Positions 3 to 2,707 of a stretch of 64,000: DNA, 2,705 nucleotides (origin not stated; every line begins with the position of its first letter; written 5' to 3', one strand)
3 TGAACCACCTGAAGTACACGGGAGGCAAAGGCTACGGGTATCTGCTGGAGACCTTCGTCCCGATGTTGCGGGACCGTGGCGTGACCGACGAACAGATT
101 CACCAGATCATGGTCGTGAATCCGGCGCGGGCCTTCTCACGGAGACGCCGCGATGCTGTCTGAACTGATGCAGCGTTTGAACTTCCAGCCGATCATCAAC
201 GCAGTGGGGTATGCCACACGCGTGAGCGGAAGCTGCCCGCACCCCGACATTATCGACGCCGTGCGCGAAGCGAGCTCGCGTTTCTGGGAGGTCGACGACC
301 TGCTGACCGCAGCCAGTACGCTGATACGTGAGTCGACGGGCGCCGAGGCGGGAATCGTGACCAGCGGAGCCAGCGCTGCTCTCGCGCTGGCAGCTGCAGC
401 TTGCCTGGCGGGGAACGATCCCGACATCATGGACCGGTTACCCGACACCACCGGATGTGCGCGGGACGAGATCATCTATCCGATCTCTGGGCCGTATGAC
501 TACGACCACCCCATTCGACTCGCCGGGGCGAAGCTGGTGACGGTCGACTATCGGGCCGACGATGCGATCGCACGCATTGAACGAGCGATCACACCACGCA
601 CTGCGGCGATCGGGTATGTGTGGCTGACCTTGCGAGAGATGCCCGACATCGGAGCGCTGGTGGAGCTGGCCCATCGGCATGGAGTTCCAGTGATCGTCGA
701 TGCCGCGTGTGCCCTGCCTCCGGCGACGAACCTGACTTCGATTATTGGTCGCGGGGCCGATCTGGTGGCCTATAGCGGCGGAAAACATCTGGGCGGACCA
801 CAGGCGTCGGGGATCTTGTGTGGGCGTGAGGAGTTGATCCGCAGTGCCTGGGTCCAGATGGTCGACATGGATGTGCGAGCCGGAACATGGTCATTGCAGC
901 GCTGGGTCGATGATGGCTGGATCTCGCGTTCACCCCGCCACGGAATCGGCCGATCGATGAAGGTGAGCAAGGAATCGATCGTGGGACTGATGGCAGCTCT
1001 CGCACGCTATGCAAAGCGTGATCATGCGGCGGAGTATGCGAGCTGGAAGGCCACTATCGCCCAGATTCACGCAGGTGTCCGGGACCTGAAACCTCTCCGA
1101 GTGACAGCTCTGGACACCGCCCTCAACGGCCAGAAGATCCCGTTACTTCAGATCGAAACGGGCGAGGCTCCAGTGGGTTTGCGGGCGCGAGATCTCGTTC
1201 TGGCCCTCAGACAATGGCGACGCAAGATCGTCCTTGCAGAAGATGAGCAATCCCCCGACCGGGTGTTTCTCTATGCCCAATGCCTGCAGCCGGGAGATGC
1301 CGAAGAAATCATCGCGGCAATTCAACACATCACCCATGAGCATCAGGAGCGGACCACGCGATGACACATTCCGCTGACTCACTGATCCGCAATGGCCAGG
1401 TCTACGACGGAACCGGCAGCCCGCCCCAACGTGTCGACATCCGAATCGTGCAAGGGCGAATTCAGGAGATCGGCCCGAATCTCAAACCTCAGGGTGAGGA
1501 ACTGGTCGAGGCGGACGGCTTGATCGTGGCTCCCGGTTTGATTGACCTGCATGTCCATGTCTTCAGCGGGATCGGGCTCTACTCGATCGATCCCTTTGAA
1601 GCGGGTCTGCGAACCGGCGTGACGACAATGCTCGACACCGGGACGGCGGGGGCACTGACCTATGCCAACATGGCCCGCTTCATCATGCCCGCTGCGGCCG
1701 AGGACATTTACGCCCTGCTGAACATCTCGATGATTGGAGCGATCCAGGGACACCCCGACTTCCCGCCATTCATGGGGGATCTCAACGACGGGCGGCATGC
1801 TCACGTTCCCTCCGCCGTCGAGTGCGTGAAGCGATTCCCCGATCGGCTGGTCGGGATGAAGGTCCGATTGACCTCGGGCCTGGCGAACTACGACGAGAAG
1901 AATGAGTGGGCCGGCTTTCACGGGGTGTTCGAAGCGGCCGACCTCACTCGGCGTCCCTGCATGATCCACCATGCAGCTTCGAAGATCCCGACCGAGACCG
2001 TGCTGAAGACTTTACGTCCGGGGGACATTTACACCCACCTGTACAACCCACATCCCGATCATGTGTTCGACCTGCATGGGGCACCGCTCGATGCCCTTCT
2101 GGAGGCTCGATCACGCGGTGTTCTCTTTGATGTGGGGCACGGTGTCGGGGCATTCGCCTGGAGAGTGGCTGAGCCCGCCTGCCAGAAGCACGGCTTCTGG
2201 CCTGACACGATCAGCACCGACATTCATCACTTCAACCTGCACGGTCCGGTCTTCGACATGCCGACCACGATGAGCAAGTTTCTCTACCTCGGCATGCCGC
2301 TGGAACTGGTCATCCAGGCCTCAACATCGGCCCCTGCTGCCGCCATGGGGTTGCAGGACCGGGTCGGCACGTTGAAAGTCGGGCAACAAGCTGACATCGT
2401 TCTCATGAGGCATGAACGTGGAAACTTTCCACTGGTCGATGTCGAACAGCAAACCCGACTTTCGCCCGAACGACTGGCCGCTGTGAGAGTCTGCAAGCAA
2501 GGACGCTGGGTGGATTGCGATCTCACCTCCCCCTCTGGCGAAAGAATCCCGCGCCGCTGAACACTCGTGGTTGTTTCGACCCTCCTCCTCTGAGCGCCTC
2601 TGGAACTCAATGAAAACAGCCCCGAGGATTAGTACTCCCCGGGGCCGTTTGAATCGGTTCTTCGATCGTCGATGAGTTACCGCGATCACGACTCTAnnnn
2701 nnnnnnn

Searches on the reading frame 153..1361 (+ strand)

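Call 70: search_protein_families(library=pfam, proteins=[window:153-1361:+], max_evalue=0.01)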
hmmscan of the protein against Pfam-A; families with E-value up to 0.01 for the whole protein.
window:153-1361:+ (403 aa): 5 families
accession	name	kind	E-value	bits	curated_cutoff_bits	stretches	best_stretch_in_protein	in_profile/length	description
PF01041.23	DegT_DnrJ_EryC1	-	1e-10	41.8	19.8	1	57-208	32-169/360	DegT/DnrJ/EryC1/StrS aminotransferase family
PF03841.19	SelA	-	3e-10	40.1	22.8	1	55-230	53-231/367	L-seryl-tRNA selenium transferase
PF01053.26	Cys_Met_Meta_PP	-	1e-07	31.3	27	1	129-217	117-204/381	Cys/Met metabolism PLP-dependent enzyme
PF00266.25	Aminotran_5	-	1.2e-05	25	21.5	1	139-232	129-221/371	Aminotransferase class-V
PF01212.27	Beta_elim_lyase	-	5.1e-05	23.2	27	1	123-235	93-222/288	Beta-eliminating lyase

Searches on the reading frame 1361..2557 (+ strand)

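Call 70: search_protein_families(library=pfam, proteins=[window:1361-2557:+], max_evalue=0.01)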
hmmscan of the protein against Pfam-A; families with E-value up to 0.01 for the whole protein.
window:1361-2557:+ (399 aa): 2 families
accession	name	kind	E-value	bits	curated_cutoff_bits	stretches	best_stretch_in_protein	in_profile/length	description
PF01979.26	Amidohydro_1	-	5.4e-17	62.5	25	1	55-350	1-319/345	Amidohydrolase family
PF07969.17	Amidohydro_3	-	5.5e-14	52.9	29.7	2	312-384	407-471/472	Amidohydrolase family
